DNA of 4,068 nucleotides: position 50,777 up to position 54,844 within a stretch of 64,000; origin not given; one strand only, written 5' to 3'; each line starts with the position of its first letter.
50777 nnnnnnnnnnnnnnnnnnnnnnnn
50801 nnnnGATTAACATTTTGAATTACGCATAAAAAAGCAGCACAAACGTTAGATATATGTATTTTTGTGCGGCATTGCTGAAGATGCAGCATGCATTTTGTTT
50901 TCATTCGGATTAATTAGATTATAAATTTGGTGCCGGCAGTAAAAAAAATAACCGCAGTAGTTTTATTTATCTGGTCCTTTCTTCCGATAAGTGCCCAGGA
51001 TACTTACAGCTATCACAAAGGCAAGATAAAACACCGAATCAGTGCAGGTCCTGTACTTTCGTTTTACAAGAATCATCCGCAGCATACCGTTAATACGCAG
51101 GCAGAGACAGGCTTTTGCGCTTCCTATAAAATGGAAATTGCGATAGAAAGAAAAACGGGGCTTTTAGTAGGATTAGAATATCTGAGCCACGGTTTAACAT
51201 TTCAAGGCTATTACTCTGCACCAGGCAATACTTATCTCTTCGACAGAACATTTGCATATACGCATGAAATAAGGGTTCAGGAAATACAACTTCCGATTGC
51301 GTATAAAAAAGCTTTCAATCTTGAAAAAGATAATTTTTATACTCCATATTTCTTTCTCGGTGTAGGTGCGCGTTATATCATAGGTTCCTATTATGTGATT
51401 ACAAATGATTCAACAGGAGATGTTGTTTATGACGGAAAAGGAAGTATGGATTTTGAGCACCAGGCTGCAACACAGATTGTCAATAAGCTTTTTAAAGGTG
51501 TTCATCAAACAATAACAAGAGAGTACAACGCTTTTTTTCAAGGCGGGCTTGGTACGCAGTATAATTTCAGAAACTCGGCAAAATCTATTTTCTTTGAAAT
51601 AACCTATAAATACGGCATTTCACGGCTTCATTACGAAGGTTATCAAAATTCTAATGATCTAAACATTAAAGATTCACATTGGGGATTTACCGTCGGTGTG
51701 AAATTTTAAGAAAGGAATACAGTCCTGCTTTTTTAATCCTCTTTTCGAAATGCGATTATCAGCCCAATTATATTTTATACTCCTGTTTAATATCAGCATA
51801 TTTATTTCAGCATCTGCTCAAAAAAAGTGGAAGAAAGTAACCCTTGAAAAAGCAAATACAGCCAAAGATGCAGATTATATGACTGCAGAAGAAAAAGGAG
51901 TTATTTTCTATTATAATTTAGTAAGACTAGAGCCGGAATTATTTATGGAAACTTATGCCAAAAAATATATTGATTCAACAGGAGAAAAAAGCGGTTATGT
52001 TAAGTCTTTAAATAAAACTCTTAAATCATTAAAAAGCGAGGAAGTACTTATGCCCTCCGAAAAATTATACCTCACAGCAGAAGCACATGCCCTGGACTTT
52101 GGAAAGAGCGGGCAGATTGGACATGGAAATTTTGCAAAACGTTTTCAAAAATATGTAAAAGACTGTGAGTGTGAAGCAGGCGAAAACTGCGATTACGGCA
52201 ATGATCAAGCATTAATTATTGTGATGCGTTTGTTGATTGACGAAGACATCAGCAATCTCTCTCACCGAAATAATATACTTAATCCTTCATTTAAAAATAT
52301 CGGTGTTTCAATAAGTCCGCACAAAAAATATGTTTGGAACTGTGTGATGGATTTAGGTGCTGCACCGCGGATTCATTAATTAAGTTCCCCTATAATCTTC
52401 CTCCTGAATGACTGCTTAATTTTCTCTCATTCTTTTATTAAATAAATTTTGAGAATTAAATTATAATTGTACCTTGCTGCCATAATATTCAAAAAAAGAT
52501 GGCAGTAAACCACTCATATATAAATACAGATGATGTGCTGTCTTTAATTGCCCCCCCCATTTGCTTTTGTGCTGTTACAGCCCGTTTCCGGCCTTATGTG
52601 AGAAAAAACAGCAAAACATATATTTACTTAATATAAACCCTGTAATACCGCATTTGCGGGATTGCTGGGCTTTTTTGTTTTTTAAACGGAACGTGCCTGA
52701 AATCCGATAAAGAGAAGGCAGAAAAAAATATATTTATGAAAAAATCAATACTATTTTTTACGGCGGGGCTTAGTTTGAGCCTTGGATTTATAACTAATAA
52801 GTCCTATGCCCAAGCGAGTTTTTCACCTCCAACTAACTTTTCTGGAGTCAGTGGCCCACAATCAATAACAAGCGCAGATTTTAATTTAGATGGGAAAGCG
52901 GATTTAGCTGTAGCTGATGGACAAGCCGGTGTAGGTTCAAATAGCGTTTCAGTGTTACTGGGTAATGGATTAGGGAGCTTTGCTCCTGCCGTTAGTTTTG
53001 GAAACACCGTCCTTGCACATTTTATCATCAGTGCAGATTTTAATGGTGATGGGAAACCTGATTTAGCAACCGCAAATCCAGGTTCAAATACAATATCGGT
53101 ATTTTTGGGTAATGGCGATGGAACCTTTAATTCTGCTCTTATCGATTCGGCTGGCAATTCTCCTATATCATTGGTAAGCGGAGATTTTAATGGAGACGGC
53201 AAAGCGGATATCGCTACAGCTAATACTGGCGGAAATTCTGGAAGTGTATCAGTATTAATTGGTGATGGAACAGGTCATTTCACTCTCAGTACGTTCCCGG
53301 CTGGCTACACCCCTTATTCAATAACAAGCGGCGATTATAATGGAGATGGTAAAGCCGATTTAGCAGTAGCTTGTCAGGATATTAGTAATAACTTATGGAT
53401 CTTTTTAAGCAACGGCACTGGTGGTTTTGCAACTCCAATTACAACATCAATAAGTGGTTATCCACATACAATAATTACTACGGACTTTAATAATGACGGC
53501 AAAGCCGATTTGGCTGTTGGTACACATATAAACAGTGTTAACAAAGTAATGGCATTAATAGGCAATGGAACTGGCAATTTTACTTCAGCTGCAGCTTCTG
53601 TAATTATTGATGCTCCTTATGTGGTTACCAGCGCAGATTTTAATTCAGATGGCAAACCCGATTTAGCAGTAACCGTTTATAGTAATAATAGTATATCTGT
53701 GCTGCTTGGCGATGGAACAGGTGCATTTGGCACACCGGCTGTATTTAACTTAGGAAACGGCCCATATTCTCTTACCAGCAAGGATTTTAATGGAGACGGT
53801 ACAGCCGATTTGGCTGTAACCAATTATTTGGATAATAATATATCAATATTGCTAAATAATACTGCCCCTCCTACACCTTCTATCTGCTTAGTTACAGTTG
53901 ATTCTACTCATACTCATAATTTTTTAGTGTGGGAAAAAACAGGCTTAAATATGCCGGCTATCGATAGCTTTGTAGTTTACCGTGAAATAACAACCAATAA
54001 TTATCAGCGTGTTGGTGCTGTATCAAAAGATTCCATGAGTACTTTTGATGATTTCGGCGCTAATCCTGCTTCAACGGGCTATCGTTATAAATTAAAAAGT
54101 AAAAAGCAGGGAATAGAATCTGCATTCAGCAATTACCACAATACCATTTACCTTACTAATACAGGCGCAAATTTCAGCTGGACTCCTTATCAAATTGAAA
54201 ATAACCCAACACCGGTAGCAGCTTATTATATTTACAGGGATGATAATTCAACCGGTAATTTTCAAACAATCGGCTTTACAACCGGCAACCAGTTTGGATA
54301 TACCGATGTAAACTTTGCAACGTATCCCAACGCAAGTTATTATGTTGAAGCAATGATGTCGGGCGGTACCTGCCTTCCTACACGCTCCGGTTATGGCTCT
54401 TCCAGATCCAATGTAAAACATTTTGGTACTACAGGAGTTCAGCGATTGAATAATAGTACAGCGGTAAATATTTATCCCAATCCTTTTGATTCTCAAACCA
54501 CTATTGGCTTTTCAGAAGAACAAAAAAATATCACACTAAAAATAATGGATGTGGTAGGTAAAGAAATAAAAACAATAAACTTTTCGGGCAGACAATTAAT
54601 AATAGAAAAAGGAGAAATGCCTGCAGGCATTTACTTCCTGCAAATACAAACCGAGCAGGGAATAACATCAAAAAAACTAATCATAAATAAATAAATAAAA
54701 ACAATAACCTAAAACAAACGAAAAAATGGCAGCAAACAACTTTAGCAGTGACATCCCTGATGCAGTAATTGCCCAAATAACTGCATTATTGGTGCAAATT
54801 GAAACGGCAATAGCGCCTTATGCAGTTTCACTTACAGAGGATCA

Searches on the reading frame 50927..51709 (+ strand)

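Call 23: search_protein_families(library=pfam, proteins=[window:50927-51709:+], max_evalue=0.0001)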
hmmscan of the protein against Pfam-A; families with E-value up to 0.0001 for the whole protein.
window:50927-51709:+ (260 aa): 1 family
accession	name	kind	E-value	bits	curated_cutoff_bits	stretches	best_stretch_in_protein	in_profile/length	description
PF13568.12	OMP_b-brl_2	-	7.6e-12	46.1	27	1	38-234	13-173/175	Outer membrane protein beta-barrel domain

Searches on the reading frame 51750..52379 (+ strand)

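Call 23: search_protein_families(library=pfam, proteins=[window:51750-52379:+], max_evalue=0.0001)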
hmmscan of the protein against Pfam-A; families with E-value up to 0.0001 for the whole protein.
window:51750-52379:+ (209 aa): 1 family
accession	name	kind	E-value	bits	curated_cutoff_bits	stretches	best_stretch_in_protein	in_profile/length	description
PF00188.32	CAP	-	1.1e-07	33.1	21.1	1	100-198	16-115/117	Cysteine-rich secretory protein family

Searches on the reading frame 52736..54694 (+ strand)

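Call 23: search_protein_families(library=pfam, proteins=[window:52736-54694:+], max_evalue=0.0001)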
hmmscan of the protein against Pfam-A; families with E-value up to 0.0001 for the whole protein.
window:52736-54694:+ (652 aa): 3 families
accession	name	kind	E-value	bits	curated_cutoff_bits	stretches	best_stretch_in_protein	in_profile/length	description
PF13517.12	FG-GAP_3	-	1.4e-66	221.4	26.9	6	101-160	1-60/61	FG-GAP-like repeat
PF01839.29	FG-GAP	-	7.3e-45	150.6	22.1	4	144-174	3-37/37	FG-GAP repeat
PF18962.6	Por_Secre_tail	-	3.5e-12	46.9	27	1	579-650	1-75/75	Secretion system C-terminal sorting domain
